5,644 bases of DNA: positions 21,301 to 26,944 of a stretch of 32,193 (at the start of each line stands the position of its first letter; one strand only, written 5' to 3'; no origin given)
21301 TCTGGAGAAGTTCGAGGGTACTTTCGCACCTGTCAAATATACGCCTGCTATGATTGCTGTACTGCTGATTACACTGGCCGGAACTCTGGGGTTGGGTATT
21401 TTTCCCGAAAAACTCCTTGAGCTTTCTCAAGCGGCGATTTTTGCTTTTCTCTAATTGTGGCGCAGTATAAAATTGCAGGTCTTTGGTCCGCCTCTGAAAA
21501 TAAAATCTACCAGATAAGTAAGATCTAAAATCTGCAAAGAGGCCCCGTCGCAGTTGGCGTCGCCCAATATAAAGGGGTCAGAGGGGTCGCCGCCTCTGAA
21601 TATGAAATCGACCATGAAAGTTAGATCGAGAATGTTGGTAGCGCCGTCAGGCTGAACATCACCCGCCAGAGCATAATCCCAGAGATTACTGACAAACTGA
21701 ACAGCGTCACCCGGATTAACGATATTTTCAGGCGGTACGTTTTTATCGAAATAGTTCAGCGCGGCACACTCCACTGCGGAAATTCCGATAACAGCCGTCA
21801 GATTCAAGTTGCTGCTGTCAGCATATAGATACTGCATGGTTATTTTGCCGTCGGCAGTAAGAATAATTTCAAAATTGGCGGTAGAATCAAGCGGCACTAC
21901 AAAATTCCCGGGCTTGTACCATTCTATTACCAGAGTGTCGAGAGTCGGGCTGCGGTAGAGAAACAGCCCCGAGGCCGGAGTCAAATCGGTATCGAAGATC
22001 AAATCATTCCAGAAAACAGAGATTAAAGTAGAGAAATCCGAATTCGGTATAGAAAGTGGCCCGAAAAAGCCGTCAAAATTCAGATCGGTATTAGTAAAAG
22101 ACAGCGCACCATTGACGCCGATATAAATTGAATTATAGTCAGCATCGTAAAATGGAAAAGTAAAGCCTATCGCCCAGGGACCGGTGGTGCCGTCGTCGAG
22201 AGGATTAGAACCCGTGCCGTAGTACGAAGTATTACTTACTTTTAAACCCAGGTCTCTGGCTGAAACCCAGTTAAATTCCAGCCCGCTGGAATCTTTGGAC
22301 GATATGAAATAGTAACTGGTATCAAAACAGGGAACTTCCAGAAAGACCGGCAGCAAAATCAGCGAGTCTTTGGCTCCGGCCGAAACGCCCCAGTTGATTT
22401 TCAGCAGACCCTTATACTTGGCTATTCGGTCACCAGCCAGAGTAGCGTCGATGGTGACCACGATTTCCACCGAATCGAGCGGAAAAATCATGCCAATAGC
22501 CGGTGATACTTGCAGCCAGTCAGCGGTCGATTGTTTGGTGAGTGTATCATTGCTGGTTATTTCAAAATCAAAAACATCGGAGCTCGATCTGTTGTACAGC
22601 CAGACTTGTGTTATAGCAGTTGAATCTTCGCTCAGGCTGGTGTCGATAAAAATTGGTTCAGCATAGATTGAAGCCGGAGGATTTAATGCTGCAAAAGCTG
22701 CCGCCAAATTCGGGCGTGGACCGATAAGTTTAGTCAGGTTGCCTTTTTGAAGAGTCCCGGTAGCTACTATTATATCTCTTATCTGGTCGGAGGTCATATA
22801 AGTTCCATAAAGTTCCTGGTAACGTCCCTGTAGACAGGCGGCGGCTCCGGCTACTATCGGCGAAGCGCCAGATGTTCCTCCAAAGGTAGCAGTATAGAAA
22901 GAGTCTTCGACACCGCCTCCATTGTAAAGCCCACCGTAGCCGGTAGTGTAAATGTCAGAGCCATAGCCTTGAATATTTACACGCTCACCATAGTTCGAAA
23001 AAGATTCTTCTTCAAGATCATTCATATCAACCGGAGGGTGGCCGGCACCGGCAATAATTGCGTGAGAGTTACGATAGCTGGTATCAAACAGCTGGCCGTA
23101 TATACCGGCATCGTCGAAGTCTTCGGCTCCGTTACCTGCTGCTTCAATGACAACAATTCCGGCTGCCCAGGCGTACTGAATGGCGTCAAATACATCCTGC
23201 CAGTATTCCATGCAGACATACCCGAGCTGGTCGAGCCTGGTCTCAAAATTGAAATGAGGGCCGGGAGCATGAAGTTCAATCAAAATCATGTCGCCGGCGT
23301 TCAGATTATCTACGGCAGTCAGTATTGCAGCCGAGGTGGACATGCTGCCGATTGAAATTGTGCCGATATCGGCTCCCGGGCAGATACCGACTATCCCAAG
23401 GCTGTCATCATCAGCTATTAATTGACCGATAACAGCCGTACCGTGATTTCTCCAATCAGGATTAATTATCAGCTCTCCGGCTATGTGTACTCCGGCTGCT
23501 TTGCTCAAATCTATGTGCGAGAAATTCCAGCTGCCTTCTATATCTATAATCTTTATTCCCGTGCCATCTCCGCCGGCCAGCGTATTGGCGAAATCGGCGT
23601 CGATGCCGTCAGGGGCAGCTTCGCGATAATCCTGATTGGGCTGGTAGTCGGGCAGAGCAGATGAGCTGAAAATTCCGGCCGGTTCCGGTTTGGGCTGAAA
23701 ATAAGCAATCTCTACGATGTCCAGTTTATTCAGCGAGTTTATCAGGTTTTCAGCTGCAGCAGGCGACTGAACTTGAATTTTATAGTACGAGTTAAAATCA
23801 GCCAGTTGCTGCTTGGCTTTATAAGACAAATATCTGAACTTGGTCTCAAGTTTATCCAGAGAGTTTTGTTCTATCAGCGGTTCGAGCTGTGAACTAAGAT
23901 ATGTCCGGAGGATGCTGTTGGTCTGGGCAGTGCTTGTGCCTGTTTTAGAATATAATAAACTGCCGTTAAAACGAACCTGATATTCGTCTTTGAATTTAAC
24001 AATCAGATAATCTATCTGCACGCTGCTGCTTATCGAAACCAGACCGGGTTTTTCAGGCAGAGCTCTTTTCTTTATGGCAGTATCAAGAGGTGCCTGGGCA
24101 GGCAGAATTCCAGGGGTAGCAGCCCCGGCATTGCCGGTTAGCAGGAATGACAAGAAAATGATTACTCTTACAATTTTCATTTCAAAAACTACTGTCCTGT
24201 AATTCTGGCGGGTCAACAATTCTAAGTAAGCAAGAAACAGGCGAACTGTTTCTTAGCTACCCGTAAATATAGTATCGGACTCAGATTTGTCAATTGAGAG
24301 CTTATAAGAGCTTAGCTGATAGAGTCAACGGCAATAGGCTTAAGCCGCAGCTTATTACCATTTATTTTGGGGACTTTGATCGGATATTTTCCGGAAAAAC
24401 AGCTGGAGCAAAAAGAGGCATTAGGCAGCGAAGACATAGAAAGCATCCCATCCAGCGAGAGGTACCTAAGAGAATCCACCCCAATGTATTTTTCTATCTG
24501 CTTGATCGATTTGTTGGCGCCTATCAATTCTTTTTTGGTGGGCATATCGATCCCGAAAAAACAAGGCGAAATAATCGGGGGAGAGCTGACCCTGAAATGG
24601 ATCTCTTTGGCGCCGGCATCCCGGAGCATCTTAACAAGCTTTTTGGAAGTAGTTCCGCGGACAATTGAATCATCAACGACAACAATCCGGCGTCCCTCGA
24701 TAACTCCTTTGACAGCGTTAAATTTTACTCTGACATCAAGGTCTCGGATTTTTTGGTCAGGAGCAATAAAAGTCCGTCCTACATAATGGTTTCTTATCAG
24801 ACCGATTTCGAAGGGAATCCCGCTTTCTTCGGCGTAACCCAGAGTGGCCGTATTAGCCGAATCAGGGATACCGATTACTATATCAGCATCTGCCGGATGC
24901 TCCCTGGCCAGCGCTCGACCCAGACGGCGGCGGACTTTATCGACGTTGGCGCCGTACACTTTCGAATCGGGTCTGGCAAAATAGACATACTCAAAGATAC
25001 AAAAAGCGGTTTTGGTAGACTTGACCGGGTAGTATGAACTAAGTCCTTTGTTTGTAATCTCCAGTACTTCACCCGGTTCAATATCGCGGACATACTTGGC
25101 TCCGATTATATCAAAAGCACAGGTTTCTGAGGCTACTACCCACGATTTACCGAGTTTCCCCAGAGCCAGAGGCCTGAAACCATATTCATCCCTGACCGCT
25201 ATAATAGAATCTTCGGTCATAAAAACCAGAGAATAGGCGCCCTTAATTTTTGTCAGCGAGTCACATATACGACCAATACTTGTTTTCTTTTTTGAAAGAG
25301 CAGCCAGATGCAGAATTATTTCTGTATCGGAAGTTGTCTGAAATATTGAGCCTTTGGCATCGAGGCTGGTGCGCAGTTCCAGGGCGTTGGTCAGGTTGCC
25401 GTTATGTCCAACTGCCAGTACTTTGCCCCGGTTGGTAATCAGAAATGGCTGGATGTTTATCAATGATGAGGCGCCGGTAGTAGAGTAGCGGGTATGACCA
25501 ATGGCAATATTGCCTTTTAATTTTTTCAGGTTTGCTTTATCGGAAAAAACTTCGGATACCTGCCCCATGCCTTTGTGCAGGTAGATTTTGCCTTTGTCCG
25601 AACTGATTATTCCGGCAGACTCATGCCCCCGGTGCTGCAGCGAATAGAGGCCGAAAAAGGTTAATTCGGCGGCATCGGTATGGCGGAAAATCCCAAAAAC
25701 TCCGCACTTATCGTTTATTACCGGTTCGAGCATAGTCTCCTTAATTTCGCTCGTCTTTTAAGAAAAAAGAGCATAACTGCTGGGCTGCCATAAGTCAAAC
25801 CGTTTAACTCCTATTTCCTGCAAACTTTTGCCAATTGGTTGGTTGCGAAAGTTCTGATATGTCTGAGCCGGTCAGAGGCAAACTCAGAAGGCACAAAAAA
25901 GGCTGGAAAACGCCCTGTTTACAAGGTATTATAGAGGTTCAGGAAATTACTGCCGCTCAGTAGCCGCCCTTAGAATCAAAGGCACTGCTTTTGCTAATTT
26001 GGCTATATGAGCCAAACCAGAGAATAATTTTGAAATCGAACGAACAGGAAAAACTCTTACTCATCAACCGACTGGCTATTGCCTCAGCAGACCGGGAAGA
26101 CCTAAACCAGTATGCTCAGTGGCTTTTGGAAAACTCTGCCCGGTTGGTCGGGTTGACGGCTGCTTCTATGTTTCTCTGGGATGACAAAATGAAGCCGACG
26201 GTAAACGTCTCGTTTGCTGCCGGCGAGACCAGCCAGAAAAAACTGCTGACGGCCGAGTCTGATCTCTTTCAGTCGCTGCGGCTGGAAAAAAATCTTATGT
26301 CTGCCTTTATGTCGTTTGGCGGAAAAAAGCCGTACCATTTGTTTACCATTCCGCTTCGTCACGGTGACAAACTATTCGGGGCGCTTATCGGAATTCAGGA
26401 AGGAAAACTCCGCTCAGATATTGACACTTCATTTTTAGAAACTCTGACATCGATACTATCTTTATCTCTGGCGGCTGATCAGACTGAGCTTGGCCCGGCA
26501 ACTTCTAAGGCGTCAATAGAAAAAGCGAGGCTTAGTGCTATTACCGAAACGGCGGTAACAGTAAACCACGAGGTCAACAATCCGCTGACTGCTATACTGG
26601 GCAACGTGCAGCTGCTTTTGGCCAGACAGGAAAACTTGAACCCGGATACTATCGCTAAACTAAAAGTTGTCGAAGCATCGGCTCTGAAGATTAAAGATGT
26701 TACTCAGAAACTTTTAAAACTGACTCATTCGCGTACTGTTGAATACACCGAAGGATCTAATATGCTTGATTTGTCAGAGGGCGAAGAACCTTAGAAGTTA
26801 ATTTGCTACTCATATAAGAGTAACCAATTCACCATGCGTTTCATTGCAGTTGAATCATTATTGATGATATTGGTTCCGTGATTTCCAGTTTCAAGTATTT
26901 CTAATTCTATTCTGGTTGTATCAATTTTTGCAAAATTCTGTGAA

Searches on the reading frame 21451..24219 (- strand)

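Call 38: search_protein_families(library=pfam, proteins=[window:21451-24219:-], max_evalue=0.001)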
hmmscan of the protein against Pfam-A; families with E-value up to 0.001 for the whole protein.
window:21451-24219:- (922 aa): 1 family
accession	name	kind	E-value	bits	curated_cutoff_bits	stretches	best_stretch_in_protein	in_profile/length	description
PF00082.27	Peptidase_S8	-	7.1e-17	62.1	21.8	1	252-489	49-275/288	Subtilase family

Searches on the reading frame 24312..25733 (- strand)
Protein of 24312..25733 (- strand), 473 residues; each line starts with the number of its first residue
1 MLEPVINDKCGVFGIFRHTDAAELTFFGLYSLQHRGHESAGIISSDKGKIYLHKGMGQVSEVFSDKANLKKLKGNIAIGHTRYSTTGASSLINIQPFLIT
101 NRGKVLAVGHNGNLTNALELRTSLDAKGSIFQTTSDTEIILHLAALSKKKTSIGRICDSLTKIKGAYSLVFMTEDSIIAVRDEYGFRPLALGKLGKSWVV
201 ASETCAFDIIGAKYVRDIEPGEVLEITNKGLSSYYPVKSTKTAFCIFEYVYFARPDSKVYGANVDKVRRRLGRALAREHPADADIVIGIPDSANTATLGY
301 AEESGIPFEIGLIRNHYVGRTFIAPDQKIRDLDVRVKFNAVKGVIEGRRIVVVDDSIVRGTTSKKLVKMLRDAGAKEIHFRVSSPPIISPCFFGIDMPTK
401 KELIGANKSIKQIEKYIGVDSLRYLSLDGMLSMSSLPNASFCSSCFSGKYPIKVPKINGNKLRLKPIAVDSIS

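Call 38: search_protein_families(library=pfam, proteins=[window:24312-25733:-], max_evalue=0.001)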
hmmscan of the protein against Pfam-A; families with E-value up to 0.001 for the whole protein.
window:24312-25733:- (473 aa): 4 families
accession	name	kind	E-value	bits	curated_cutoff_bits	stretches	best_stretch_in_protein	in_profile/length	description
PF13522.11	GATase_6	-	9.1e-19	68.2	27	1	72-203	8-130/130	Glutamine amidotransferase domain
PF13537.11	GATase_7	-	2.2e-18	66.9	25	1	93-207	12-121/123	Glutamine amidotransferase domain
PF00156.33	Pribosyltran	-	8.2e-05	22.4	26.3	1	341-382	81-122/158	Phosphoribosyl transferase domain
PF13230.11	GATase_4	-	0.00042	19.8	23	0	71-117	68-114/272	Glutamine amidotransferases class-II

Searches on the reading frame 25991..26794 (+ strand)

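Call 38: search_protein_families(library=pfam, proteins=[window:25991-26794:+], max_evalue=0.001)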
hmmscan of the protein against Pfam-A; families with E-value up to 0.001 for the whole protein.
window:25991-26794:+ (267 aa): 2 families
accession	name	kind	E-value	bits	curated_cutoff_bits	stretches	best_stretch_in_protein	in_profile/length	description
PF00512.31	HisKA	-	1.6e-07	31.7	26.9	1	190-245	8-61/66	His Kinase A (phospho-acceptor) domain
PF13492.12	GAF_3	-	0.00052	20.9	27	1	40-160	4-127/129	GAF domain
